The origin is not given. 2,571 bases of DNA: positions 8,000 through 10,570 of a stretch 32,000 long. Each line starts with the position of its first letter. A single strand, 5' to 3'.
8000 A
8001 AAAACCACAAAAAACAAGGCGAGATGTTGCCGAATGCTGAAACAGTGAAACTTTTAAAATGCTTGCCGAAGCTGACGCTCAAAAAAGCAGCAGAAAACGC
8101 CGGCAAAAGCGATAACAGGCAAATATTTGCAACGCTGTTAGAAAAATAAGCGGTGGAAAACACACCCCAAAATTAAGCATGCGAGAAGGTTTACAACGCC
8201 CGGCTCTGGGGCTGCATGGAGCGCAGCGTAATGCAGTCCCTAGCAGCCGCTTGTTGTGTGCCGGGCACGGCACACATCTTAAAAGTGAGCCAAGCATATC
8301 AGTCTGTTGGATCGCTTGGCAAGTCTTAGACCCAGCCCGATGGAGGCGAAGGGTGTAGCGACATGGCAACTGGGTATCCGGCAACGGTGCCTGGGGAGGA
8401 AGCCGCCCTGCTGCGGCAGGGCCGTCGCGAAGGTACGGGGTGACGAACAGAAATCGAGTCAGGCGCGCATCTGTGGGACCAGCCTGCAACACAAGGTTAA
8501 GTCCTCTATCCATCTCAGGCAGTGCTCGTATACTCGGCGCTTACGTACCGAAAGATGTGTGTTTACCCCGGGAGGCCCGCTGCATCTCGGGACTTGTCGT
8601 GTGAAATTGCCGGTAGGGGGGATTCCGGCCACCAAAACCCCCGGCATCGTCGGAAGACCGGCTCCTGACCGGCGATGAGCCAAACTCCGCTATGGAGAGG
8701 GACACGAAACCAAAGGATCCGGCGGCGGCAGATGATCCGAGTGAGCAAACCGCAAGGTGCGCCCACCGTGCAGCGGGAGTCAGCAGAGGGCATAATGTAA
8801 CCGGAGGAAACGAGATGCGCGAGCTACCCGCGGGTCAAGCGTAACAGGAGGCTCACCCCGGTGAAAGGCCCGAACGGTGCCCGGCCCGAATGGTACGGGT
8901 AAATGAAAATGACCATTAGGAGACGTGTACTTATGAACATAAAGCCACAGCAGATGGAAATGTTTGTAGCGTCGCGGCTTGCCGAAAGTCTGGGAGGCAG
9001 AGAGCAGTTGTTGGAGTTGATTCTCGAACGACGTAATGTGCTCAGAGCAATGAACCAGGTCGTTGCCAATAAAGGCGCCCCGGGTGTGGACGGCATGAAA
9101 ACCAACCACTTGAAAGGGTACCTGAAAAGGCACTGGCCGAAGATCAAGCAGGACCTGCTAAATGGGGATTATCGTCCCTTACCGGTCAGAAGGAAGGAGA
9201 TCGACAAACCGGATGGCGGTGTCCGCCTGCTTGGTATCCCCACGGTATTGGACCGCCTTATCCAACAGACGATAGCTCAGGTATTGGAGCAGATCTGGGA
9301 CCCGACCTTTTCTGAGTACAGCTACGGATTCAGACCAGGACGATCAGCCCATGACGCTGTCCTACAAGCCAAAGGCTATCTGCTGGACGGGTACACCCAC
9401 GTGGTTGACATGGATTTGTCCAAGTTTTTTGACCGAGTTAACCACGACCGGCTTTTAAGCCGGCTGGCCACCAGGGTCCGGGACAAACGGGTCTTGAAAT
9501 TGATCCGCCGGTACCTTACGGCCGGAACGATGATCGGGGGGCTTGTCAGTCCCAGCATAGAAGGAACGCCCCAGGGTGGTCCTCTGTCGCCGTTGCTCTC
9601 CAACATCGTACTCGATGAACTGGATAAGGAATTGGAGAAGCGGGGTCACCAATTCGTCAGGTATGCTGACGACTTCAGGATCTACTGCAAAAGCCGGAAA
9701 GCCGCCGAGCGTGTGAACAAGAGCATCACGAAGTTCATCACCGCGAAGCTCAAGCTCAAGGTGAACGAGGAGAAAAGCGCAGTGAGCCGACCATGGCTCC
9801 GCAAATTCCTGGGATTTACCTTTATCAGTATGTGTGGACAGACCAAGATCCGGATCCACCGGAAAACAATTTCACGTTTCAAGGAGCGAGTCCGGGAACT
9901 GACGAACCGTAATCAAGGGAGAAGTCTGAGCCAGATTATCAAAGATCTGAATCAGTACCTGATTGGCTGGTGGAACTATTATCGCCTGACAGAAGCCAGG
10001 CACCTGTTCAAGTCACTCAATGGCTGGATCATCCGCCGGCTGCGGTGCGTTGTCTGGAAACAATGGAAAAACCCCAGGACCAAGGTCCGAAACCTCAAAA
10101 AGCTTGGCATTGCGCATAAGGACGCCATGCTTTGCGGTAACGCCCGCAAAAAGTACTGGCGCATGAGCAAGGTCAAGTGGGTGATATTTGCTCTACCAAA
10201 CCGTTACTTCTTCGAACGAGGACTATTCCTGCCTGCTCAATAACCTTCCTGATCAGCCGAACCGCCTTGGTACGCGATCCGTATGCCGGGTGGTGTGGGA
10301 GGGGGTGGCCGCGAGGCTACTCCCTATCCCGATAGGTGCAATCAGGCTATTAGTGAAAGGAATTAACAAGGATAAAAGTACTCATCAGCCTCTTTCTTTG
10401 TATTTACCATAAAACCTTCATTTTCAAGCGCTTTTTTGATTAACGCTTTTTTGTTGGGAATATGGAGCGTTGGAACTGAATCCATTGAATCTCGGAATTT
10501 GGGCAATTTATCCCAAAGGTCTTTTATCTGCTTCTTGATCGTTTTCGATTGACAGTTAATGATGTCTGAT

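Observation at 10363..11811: Type II Thoeris-like pair (2TM-Macro effector + TIR-like protein) as the intI-proximal integron cassette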

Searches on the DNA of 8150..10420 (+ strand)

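Call 25: search_dna_similar(query=window:8150-10420:+, collection=plasmids, mode=distant, max_rows=15)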
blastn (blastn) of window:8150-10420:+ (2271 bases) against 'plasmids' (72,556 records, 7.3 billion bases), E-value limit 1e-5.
Records with a match: 398; places in all: 465; records where one place covers at least 80% of the query: 0.
Best place of each record, by identity: 80-90% 17; 60-80% 381.
By first word of the organism name: Escherichia 158; Sinorhizobium 75; Shigella 39; Pseudomonas 31; Klebsiella 15; Providencia 7; Citrobacter 5; Cupriavidus 5; Rhizobium 5; Photobacterium 5; and 26 more.
By predicted mobility (MOB-suite, as given by PLSDB): conjugative 176; mobilizable 127; non-mobilizable 95.
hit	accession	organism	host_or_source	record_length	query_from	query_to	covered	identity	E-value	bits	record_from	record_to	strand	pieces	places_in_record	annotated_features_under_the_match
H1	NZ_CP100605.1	Bradyrhizobium sp. Ash2021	-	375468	1032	1748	32%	65.3%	6e-33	151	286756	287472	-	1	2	ltrA: group II intron reverse transcriptase/maturase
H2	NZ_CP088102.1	Bradyrhizobium barranii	cell culture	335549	1057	2184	29%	66.3%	7e-13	168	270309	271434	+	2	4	ltrA: group II intron reverse transcriptase/maturase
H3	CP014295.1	Klebsiella pneumoniae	Homo sapiens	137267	918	1566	29%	65.4%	5e-27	131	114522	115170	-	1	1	group II intron reverse transcriptase/maturase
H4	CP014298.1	Klebsiella pneumoniae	Homo sapiens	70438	918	1566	29%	65.4%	5e-27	131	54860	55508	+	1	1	group II intron reverse transcriptase/maturase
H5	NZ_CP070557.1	Citrobacter freundii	Homo sapiens,abscess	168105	918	1566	29%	65.4%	5e-27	131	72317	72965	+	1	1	ltrA: group II intron reverse transcriptase/maturase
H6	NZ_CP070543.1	Citrobacter freundii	Homo sapiens,endotracheal tube swab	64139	918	1566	29%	65.4%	5e-27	131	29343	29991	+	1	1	ltrA: group II intron reverse transcriptase/maturase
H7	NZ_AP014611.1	Serratia marcescens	-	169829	918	1566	29%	65.4%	5e-27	131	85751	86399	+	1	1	ltrA: group II intron reverse transcriptase/maturase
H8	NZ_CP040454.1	Escherichia coli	Homo sapiens,culture,urinary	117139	1043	1664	27%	66.7%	5e-34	155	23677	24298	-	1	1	ltrA: group II intron reverse transcriptase/maturase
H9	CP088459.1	Escherichia coli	Homo sapiens,blood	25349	1043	1664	27%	66.7%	5e-34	155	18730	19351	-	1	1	ltrA: group II intron reverse transcriptase/maturase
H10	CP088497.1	Escherichia coli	Homo sapiens,blood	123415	1043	1664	27%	66.7%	5e-34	155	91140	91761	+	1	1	ltrA: group II intron reverse transcriptase/maturase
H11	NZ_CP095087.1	Escherichia coli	Homo sapiens,Vaginal secretion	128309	1043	1664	27%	66.7%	5e-34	155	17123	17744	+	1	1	ltrA: group II intron reverse transcriptase/maturase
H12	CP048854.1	Escherichia coli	Homo sapiens,urine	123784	1043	1664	27%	66.7%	5e-34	155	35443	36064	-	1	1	ltrA: group II intron reverse transcriptase/maturase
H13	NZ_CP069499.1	Escherichia coli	Homo sapiens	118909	1043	1664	27%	66.7%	5e-34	155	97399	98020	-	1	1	ltrA: group II intron reverse transcriptase/maturase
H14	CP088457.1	Escherichia coli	Homo sapiens,blood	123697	1043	1664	27%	66.7%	6e-33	151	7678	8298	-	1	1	none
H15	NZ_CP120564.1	Escherichia coli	Homo sapiens,isolate,feces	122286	1043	1664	27%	66.1%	1e-28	136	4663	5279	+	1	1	group II intron maturase-specific domain-containing protein | reverse transcriptase domain-containing protein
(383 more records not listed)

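Call 26: get_annotated_region(hit=H7, flank=2500)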
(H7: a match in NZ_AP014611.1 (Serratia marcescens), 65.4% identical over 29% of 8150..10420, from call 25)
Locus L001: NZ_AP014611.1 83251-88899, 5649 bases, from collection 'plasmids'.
description: Serratia marcescens strain 11663 plasmid p11663, complete sequence
organism: Serratia marcescens (NCBI taxid 615)
taxonomy: Bacteria; Pseudomonadota; Gammaproteobacteria; Enterobacterales; Yersiniaceae; Serratia; Serratia marcescens
host: -; source: -; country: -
typing (MOB-suite, as given by PLSDB): conjugative; replicon IncC; relaxase MOBH,MOBH; mating-pair formation MPF_F
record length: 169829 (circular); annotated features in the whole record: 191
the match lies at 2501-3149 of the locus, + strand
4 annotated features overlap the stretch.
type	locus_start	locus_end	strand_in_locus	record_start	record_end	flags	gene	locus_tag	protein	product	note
CDS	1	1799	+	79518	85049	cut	-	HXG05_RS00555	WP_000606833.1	Ig-like domain-containing protein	-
CDS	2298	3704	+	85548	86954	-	ltrA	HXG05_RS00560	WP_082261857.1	group II intron reverse transcriptase/maturase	GO:0000373 - Group II intron splicing [Evidence IEA]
CDS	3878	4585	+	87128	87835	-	-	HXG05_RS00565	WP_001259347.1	DsbC family protein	-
CDS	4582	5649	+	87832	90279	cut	traC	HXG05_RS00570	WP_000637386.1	type IV secretion system protein TraC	-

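Call 35: search_rna_families(source=window, start=8200, end=10400, threshold=evalue, max_evalue=1, show_alignments=3)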
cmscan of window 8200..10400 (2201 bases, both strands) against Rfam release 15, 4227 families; matches with E-value up to 1: 3.
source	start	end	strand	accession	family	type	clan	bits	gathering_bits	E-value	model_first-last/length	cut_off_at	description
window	8375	8562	+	RF02001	group-II-D1D4-3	Intron;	CL00102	82.6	32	1.9e-16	1-170/170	no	Group II catalytic intron D1-D4-3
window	8741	8869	+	RF01998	group-II-D1D4-1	Intron;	CL00102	22.1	35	0.35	1-84/84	no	Group II catalytic intron D1-D4-1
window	10260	10333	+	RF00029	Intron_gpII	Intron;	-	20.9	40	0.36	1-77/77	no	Group II catalytic intron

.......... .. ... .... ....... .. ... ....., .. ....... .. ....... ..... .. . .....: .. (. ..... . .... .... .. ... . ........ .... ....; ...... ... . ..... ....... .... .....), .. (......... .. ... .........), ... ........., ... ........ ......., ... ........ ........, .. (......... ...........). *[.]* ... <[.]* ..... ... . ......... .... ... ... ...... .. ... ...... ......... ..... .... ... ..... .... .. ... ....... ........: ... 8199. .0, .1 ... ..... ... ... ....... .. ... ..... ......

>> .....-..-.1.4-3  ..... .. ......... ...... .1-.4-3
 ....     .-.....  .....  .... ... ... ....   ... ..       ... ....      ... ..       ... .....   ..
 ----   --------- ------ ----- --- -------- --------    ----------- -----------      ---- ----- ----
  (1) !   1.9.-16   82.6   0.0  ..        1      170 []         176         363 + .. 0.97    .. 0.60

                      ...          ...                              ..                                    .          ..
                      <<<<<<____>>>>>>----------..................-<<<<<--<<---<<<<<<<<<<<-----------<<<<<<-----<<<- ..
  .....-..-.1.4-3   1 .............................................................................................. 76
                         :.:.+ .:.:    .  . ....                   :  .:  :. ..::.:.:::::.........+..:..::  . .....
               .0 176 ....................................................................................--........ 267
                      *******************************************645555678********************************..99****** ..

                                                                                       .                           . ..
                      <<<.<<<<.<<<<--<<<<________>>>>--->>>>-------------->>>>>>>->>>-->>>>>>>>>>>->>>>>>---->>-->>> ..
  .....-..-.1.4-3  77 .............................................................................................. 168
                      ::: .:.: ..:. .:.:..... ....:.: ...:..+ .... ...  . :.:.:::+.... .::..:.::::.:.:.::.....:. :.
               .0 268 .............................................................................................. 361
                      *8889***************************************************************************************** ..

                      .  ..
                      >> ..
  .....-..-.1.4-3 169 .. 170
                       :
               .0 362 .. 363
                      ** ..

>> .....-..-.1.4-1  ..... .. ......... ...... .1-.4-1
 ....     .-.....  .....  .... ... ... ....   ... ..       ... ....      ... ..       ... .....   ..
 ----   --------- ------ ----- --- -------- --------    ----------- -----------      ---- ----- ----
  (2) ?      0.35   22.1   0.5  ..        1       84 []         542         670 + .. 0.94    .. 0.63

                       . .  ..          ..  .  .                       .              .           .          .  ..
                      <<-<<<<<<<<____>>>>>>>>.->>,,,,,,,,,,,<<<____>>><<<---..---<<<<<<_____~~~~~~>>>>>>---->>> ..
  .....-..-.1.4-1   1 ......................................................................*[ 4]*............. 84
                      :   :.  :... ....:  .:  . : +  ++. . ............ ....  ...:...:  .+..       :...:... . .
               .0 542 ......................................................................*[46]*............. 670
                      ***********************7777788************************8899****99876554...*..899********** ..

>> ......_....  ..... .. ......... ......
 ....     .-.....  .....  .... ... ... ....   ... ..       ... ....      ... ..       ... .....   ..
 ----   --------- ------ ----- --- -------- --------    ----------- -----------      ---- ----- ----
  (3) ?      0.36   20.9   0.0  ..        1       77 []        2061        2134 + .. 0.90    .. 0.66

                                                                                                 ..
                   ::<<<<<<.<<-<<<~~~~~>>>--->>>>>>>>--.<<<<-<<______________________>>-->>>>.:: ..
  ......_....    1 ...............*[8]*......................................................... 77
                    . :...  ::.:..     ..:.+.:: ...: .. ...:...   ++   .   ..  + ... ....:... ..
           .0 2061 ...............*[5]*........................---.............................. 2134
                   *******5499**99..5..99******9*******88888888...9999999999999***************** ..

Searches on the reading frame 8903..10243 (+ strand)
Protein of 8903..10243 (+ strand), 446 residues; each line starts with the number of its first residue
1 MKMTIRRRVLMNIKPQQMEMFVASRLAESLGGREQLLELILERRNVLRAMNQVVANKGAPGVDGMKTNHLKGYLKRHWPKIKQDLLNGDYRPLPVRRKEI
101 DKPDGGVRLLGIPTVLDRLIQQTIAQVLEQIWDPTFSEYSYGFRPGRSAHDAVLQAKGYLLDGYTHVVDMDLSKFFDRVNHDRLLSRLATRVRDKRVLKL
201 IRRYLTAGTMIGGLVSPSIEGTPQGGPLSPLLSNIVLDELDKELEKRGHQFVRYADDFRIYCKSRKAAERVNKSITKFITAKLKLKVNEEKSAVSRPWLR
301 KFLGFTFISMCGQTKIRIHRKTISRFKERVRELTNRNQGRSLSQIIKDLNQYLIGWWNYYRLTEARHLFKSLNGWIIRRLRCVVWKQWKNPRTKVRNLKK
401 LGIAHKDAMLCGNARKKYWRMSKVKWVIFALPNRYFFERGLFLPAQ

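Call 3: search_protein_families(library=pfam, proteins=[window:8903-10243:+], max_evalue=0.1)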
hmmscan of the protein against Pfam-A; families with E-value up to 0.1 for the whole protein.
window:8903-10243:+ (446 aa): 3 families
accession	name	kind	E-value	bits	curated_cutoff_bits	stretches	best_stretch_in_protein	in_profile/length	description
PF00078.32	RVT_1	-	2.3e-44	152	29.6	1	100-307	1-205/205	Reverse transcriptase (RNA-dependent DNA polymerase)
PF08388.16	GIIM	-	5.1e-22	78.1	23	1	324-401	2-79/80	Group II intron, maturase-specific domain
PF10597.14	U5_2-snRNA_bdg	-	0.087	13.4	33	0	313-362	18-67/134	U5-snRNA binding site 2 of PrP8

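Call 4: search_protein_families(library=padloc, proteins=[window:8903-10243:+], max_evalue=0.1)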
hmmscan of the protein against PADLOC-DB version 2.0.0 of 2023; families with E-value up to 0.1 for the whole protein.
window:8903-10243:+ (446 aa): 93 families (the best 25 are shown)
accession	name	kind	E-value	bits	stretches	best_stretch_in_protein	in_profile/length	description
PDLC01136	RT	-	3.9e-77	257.2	1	38-308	3-259/263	RT (reverse transcriptase)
PDLC02063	Cas1_IIIb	-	7.4e-49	164.8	1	53-326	21-275/617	-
PDLC03754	RT_UG17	-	6.7e-45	151.7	1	35-379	5-350/429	DRT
PDLC03766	Drt9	-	1.1e-41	141.2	1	80-341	73-334/488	DRT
PDLC03688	HEase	-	1.9e-40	137.2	2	48-243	38-232/599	homing endonuclease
PDLC03764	RT_UG26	-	6.9e-31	105.4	1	98-363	61-334/398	DRT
PDLC01607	RT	-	7.8e-30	102.2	1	100-307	1-161/161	"CAS-I,CAS-II,CAS-III,CAS-IV,CAS-V,CAS-VI; acquisition_associated"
PDLC03779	RT_UG4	-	6.5e-29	99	1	70-358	29-299/307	DRT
PDLC03777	RT_UG38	-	2.4e-28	97.8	1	164-395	62-286/309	DRT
PDLC03759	RT_UG21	-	3.8e-28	96.5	1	160-295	138-265/503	DRT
PDLC03698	HEase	-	5.5e-27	92.1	2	43-245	259-460/834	homing endonuclease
PDLC03756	RT_UG19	-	8.3e-25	85.9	1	157-270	139-251/562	DRT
PDLC03765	RT_UG27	-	1.3e-23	81.7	1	79-383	42-353/420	DRT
PDLC03783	Drt8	-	5.1e-23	80.2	1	162-294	133-258/493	DRT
PDLC02941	RT_II-A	-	3.3e-22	77.1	1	98-343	44-268/309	-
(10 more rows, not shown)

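Call 5: search_protein_families(library=ncbifam, proteins=[window:8903-10243:+], max_evalue=0.1)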
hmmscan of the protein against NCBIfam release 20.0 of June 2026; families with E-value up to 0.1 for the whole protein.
window:8903-10243:+ (446 aa): 10 families
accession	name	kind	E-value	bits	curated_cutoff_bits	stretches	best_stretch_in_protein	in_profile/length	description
TIGR04416.1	group_II_RT_mat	equivalog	2.1e-128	428.4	300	1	44-388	2-353/353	group II intron reverse transcriptase/maturase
NF038233.2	retron_St85_RT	exception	3.4e-25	88.9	235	1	97-365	27-278/289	retron St85 family RNA-directed DNA polymerase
NF041746.1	Drt2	equivalog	1.4e-17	64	390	1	220-334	222-344/416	antiviral reverse transcriptase Drt2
NF041747.1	Drt3a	equivalog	4.3e-15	55.9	200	1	161-335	106-297/412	antiviral reverse transcriptase Drt3a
NF042941.1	Retron_TIR_antiphage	equivalog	6.5e-13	48.3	600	1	99-277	33-200/464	TIR domain-containing anti-phage reverse transcriptase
NF041749.1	Drt4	equivalog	2.3e-11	43.3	450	1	221-295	194-267/489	antiviral reverse transcriptase Drt4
NF038237.1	retron_Ec67_fus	exception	2.3e-11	42.9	450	1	99-274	41-217/572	retron Ec67 family RNA-directed DNA polymerase/endonuclease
TIGR04499.1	abortive_AbiA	subfamily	8.1e-07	28.1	250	1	163-292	144-288/615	AbiA family abortive infection protein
NF041750.1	Drt5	equivalog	5.7e-06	25.5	550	1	162-294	124-250/484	antiviral reverse transcriptase Drt5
NF041748.1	Drt3b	equivalog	7.2e-06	25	350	1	239-298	257-319/647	antiviral reverse transcriptase Drt3b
